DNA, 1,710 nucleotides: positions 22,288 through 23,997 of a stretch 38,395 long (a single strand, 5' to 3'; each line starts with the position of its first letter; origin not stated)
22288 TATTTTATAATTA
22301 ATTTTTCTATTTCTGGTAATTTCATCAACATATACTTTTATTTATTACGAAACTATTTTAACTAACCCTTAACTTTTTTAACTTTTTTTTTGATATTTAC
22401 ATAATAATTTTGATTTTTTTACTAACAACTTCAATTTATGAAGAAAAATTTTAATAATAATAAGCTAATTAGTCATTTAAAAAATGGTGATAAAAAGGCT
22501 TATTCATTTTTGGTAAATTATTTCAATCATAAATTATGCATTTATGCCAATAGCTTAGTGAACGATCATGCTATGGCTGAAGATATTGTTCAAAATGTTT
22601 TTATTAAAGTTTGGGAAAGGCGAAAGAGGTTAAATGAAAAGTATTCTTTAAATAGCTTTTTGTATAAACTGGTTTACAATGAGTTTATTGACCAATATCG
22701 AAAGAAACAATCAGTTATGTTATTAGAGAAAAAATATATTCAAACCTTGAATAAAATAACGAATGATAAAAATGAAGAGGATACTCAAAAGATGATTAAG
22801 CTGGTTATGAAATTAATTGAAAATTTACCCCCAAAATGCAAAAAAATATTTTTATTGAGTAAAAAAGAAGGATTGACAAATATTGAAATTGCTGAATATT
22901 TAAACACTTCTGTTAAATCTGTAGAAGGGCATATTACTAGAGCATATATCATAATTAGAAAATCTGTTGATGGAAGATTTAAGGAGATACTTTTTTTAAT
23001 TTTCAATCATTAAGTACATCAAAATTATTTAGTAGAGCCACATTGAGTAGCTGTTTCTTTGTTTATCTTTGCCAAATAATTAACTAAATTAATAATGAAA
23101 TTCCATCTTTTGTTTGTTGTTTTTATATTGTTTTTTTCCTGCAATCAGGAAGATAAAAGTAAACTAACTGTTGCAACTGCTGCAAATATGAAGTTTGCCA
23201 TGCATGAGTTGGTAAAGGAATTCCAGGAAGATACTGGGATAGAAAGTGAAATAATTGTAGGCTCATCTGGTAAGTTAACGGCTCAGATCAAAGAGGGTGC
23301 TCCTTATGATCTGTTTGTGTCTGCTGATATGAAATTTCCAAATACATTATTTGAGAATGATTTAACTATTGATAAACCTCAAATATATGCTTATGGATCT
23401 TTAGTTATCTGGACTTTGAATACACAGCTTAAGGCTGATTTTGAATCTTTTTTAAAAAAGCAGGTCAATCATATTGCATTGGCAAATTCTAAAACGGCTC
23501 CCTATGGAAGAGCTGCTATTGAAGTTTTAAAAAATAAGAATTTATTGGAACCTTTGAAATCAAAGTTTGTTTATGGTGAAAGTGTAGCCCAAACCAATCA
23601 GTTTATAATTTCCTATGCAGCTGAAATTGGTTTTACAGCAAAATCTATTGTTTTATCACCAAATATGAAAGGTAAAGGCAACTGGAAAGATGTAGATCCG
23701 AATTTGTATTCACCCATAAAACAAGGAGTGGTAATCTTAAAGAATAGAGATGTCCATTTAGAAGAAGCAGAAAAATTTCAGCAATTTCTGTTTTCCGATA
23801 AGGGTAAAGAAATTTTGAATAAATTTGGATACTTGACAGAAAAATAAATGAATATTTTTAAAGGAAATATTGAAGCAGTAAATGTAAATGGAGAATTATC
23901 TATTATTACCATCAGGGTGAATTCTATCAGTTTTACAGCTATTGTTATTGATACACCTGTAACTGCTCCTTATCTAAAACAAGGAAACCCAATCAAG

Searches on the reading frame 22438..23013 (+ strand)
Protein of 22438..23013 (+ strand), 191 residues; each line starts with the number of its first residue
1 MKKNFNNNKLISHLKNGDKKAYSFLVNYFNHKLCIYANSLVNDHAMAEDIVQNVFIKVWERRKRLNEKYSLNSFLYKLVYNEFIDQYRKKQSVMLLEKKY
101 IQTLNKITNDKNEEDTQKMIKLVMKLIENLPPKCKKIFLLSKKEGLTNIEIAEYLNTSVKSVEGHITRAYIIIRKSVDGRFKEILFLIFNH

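Call 3: search_protein_families(library=pfam, proteins=[window:22438-23013:+], max_evalue=0.01)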
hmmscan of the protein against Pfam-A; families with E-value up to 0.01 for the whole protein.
window:22438-23013:+ (191 aa): 5 families
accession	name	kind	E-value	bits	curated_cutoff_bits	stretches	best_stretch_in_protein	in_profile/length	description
PF04542.20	Sigma70_r2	-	2.6e-12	46.8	24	1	32-91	8-69/71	Sigma-70 region 2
PF08281.18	Sigma70_r4_2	-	9.8e-12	44.8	25.7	1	122-169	3-50/54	Sigma-70, region 4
PF07638.17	Sigma70_ECF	-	3e-06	27.7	21.1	1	9-165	6-171/185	ECF sigma factor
PF00196.25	GerE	-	0.0017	18.3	23.5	1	144-169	16-41/57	Bacterial regulatory proteins, luxR family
PF04545.22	Sigma70_r4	-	0.0058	16.6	24.1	1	127-169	2-44/50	Sigma-70, region 4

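Call 4: search_protein_families(library=ncbifam, proteins=[window:22438-23013:+], max_evalue=0.01)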
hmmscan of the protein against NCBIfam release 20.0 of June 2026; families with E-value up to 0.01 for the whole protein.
window:22438-23013:+ (191 aa): 90 families (the best 25 are shown)
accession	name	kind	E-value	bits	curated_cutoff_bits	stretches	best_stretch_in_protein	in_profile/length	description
TIGR02985.1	Sig70_bacteroi1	subfamily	7.9e-39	133.5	126.4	1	21-176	2-161/162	RNA polymerase sigma-70 factor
NF058625.1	sigma_PG0214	equivalog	9.9e-29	100.2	130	1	20-176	4-160/170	GFO_1088 family ECF-type sigma factor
TIGR02937.1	sigma70-ECF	superfamily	5.7e-25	87.8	42.9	1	21-175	2-163/165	sigma-70 family RNA polymerase sigma factor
TIGR02959.1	SigZ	equivalog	2.5e-23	82.8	168.65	1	28-175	3-146/170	RNA polymerase sigma factor SigZ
NF004113.0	PRK05602.1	equivalog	5.3e-23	81.7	208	1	5-179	30-203/211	RNA polymerase sigma factor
NF007215.0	PRK09637.1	equivalog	7.2e-22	78.2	212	1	27-174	8-151/181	RNA polymerase sigma factor SigZ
NF008888.0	PRK11922.1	equivalog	9.7e-22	77.7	204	1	4-185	14-204/231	RNA polymerase sigma factor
TIGR02983.1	SigE-fam_strep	subfamily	2.2e-20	73.2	141.55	1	22-177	8-158/162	SigE family RNA polymerase sigma factor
NF007223.0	PRK09641.1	equivalog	3.1e-20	72.8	209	1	7-177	5-184/187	RNA polymerase sigma factor SigW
NF009166.1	PRK12513.1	equivalog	8e-20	71.4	206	1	6-171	8-180/193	RNA polymerase sigma factor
NF009179.0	PRK12527.1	equivalog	1.1e-19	71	162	1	27-171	3-147/159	RNA polymerase sigma factor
TIGR02950.1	SigM_subfam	subfamily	4.5e-17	62.3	147.95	1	27-171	7-152/159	RNA polymerase sigma factor, SigM family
NF009190.0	PRK12538.1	equivalog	1.9e-16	60.5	303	1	7-184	50-226/233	RNA polymerase sigma factor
NF007216.0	PRK09638.1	equivalog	3.5e-16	59.5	194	1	6-178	4-175/180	RNA polymerase sigma factor SigY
TIGR02948.1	SigW_bacill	equivalog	1.2e-15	58.1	243.1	1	8-177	6-184/187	RNA polymerase sigma factor SigW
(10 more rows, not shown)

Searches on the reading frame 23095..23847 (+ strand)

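Call 3: search_protein_families(library=pfam, proteins=[window:23095-23847:+], max_evalue=0.01)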
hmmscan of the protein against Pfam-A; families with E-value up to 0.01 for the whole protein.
window:23095-23847:+ (250 aa): 2 families
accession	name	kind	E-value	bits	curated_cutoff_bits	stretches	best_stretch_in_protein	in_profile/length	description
PF13531.11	SBP_bac_11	-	1.8e-52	178.8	25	1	24-246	1-226/227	Bacterial extracellular solute-binding protein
PF01547.30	SBP_bac_1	-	4.5e-10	40.5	26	1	35-238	9-306/307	Bacterial extracellular solute-binding protein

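Call 4: search_protein_families(library=ncbifam, proteins=[window:23095-23847:+], max_evalue=0.01)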
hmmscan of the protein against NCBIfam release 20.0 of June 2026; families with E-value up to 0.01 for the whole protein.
window:23095-23847:+ (250 aa): 9 families
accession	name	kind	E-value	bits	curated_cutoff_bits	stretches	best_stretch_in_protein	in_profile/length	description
TIGR01256.1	modA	equivalog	3.2e-55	187.4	62.5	1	29-245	1-217/217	molybdate ABC transporter substrate-binding protein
NF002917.0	PRK03537.1-3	equivalog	3.2e-14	52.8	264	1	20-149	21-151/267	molybdate ABC transporter substrate-binding protein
NF002918.0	PRK03537.1-4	equivalog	3.3e-12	46.2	288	1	19-89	3-73/246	molybdate ABC transporter substrate-binding protein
NF007958.0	PRK10677.1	equivalog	3.7e-12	45.8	253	1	11-248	15-255/256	molybdate ABC transporter substrate-binding protein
NF002920.0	PRK03537.2-1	equivalog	2.4e-08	33.5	470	1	22-91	24-98/314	molybdate ABC transporter substrate-binding protein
NF002919.0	PRK03537.1-6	equivalog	4.5e-08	32.9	482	1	23-106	33-115/275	molybdate ABC transporter substrate-binding protein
NF002916.0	PRK03537.1-2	equivalog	2.8e-06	27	359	1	24-105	5-85/244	molybdate ABC transporter substrate-binding protein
NF003196.0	PRK04168.1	equivalog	0.00019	20.4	355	0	206-245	275-313/338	tungstate ABC transporter substrate-binding protein WtpA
TIGR03261.1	phnS2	equivalog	0.0096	15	392.75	0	8-65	8-65/334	putative 2-aminoethylphosphonate ABC transporter substrate-binding protein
